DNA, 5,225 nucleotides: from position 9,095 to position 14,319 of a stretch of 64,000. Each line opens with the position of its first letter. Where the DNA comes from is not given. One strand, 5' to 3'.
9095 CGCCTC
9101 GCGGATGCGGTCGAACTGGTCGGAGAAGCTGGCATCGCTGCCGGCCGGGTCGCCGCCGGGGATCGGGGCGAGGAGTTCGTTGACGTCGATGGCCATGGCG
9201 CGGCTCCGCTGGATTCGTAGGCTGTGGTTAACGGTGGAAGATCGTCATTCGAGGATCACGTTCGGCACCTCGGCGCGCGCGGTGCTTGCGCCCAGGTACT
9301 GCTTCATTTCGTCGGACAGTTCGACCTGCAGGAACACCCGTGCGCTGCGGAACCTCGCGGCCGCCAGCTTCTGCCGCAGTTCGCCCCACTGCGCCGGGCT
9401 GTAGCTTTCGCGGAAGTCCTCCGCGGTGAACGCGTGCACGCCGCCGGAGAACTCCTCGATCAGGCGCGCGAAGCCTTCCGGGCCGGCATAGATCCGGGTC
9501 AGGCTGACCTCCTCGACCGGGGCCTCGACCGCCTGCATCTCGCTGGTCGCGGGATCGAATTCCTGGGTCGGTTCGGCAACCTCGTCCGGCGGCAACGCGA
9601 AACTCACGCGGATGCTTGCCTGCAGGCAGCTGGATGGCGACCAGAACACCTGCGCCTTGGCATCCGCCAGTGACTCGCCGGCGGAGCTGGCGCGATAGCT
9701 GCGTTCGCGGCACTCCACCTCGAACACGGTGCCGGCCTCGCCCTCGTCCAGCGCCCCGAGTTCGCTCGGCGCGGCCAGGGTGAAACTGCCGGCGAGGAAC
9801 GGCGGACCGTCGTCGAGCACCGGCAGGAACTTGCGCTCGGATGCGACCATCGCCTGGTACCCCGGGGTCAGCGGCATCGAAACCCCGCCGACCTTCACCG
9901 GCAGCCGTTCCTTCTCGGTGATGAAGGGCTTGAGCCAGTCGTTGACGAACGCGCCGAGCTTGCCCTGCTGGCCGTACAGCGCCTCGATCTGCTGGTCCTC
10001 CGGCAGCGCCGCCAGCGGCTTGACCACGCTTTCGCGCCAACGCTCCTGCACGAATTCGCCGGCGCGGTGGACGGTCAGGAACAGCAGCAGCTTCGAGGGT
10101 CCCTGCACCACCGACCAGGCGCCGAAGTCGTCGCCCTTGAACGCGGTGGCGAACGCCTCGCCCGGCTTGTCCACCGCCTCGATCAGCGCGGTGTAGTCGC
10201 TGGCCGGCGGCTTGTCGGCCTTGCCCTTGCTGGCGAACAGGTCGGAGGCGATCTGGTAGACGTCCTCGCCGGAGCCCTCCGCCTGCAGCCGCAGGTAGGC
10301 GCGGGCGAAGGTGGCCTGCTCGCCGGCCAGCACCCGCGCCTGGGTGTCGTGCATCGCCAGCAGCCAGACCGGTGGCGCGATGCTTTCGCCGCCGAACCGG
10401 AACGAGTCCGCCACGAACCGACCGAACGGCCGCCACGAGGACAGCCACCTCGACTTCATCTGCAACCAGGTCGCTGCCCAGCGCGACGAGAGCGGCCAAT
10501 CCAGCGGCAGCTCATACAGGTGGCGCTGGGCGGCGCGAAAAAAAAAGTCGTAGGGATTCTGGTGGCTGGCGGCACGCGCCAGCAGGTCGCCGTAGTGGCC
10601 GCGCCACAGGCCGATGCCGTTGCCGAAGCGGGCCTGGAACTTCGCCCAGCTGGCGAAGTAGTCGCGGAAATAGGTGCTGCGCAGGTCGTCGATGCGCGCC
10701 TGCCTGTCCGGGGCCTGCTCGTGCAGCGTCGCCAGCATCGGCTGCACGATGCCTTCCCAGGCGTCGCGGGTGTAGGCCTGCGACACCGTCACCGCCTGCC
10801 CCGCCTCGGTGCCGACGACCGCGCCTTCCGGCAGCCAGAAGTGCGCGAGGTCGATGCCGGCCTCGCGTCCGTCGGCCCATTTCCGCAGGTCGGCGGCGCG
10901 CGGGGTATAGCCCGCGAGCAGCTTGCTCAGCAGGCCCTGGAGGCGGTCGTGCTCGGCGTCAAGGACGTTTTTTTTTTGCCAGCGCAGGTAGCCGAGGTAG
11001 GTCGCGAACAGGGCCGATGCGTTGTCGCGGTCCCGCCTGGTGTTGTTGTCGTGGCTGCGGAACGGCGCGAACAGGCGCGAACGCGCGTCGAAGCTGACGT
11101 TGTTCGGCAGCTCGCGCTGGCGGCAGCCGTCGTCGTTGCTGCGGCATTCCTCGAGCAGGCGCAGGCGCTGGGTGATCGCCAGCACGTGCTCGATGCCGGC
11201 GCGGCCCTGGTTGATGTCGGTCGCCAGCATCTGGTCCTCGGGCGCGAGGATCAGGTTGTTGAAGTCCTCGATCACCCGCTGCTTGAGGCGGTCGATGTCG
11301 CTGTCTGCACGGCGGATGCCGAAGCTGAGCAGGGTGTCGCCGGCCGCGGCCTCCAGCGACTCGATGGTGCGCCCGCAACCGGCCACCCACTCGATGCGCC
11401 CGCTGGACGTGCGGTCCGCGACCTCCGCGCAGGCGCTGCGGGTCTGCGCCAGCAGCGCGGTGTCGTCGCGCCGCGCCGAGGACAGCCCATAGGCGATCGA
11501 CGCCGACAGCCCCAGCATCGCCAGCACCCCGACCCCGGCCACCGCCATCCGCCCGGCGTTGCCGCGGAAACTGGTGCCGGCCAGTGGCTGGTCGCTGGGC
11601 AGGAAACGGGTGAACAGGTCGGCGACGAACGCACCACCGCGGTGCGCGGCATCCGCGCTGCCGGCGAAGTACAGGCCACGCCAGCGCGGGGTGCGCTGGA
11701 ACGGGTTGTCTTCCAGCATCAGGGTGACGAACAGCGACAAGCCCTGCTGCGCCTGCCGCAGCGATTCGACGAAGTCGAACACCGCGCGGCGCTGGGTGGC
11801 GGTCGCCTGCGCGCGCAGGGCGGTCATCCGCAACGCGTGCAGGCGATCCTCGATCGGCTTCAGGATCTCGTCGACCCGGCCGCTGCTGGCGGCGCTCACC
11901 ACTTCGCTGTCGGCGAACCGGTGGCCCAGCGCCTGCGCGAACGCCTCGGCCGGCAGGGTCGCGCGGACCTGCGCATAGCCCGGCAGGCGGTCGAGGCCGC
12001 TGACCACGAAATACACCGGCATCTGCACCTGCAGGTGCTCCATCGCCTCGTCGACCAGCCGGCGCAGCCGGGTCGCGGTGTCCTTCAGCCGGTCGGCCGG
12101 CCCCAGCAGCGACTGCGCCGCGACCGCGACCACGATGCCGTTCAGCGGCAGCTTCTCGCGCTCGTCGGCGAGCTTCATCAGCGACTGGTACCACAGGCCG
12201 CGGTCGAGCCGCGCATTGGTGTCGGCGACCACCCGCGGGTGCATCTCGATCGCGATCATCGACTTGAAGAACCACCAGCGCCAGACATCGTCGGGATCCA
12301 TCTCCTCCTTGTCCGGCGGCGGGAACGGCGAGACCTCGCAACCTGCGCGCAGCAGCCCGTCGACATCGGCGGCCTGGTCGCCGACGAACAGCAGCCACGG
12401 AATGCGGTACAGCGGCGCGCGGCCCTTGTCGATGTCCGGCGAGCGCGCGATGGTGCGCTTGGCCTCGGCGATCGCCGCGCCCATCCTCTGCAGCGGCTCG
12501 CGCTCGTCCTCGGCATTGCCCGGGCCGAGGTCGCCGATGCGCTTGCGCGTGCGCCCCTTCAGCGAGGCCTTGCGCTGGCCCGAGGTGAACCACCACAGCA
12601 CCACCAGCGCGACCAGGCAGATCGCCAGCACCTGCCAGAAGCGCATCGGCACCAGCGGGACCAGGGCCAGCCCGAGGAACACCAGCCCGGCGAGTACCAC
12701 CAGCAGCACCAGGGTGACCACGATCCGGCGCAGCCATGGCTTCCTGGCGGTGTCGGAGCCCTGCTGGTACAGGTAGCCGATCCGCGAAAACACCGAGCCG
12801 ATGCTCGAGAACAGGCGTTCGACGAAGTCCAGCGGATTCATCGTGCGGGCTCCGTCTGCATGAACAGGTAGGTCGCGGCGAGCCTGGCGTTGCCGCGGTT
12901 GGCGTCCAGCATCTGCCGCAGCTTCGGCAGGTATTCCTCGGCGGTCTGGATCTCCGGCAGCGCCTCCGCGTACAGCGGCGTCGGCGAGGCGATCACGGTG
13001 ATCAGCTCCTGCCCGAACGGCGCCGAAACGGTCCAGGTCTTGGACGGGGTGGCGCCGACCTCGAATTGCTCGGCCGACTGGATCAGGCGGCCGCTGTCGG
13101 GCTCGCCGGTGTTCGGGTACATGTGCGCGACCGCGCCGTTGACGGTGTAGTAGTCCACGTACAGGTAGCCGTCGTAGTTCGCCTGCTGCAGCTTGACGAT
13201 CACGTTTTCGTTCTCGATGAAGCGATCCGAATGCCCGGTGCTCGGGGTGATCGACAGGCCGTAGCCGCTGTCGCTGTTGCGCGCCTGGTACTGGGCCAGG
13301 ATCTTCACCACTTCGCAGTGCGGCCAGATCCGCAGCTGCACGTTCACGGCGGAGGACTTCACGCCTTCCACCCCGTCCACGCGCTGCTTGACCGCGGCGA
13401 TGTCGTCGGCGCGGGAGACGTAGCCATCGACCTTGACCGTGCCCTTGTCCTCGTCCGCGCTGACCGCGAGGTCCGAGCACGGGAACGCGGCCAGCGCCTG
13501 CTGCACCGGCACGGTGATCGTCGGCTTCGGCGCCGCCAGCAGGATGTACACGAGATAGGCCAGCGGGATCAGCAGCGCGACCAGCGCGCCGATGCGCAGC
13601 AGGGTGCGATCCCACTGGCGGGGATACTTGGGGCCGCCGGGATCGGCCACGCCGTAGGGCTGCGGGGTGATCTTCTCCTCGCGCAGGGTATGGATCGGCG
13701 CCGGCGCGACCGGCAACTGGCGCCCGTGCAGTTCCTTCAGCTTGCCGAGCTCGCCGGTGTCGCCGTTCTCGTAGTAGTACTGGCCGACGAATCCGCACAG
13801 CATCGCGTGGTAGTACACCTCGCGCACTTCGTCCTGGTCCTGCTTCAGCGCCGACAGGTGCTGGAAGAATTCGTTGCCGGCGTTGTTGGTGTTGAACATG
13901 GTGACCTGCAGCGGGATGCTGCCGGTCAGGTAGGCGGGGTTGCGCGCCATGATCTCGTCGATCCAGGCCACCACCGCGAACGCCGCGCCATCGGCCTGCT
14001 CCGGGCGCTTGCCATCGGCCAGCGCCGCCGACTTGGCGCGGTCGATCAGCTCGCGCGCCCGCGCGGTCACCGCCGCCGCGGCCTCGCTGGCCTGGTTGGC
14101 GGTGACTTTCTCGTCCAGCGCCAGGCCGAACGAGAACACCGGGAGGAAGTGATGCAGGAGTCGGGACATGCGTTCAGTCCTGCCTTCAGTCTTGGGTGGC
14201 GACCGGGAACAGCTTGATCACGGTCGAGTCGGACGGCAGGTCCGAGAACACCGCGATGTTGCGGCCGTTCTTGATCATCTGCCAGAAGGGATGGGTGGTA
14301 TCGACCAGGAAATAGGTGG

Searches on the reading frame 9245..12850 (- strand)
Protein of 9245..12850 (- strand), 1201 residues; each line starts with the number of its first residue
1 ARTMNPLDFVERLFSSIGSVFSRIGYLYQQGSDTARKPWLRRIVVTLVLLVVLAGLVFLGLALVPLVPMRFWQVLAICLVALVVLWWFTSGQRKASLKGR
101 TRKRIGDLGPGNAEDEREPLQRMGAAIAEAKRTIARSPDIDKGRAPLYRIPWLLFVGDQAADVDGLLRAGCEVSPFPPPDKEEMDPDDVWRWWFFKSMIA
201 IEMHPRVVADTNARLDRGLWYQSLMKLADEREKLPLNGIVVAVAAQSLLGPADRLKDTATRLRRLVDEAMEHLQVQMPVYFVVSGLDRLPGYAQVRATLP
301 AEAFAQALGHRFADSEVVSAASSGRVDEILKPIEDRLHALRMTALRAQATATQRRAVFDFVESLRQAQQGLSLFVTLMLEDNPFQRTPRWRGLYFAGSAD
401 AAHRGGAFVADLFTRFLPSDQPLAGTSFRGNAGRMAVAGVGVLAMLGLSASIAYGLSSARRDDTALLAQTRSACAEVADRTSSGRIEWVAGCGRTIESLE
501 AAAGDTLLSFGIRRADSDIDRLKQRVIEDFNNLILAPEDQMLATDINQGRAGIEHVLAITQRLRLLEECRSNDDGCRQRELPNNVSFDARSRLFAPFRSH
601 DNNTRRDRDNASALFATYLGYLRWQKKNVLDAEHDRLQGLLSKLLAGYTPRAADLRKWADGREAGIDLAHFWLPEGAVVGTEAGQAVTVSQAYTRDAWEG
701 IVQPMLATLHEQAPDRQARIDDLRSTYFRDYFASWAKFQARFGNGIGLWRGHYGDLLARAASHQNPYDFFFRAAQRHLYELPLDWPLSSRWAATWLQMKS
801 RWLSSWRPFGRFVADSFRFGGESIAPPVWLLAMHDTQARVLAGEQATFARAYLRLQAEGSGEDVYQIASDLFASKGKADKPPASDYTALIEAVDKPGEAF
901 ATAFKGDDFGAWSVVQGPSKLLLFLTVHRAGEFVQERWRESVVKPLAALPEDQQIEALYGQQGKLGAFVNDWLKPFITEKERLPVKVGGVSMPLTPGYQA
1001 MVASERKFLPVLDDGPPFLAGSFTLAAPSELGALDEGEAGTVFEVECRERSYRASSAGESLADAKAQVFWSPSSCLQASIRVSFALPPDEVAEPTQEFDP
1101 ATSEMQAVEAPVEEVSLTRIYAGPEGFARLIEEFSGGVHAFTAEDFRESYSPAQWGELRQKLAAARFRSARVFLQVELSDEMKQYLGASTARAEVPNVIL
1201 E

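Call 30: search_protein_families(library=pfam, proteins=[window:9245-12850:-], max_evalue=0.001)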
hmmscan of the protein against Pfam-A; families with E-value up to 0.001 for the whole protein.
window:9245-12850:- (1201 aa): 1 family
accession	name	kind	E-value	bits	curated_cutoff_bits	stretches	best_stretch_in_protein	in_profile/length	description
PF14331.11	IcmF-related_N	-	1.6e-39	136.2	25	1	216-413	4-227/259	IcmF-related N-terminal domain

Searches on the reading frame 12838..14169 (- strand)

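Call 8: search_protein_families(library=pfam, proteins=[window:12838-14169:-], max_evalue=0.01)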
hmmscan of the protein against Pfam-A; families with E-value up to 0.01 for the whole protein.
window:12838-14169:- (443 aa): 3 families
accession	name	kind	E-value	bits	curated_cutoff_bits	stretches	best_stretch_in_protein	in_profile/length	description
PF09850.14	DotU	-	1.1e-24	87.7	27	1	8-208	6-202/205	Type VI secretion system protein DotU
PF14326.11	DUF4384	-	1.4e-08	35.1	27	1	321-398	6-81/81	Domain of unknown function (DUF4384)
PF21937.1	Yop-YscD_ppl_2nd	-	0.0091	16.1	27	0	222-278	8-65/67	YscD/CdsD-like Bon-like domain 2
